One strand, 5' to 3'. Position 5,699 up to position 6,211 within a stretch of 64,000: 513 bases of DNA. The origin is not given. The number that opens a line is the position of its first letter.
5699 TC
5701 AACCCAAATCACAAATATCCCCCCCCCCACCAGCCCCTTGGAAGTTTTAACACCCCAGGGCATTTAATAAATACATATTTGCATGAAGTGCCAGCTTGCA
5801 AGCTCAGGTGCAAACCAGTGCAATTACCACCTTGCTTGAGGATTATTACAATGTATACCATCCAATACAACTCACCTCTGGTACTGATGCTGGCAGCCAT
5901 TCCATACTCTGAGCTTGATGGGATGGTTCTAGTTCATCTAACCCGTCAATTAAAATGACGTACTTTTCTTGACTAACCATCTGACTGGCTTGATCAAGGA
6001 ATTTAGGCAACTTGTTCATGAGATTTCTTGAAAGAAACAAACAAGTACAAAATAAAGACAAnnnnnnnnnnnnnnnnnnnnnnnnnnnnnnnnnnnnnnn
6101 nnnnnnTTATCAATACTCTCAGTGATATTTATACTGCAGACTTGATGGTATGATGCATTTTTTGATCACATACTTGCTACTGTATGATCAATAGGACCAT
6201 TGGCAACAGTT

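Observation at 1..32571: Intron-rich TEP1-like gene (TROVE + DUF4062 + NACHT) that also carries an RGG box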

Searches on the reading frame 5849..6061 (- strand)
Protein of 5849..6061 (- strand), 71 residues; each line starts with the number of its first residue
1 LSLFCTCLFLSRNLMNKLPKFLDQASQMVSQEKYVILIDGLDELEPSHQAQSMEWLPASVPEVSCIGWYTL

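Call 3: search_protein_families(library=pfam, max_evalue=0.01, proteins=[window:5849-6061:-])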
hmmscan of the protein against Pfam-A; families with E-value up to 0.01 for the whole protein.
seq(71 aa): 2 families
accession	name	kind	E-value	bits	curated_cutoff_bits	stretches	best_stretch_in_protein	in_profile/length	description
PF24883.2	NPHP3_N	-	0.0054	17.4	24.8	1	18-56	109-146/164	Nephrocystin 3, N-terminal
PF05729.18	NACHT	-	0.0094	16.2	26.7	1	10-57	54-111/167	NACHT domain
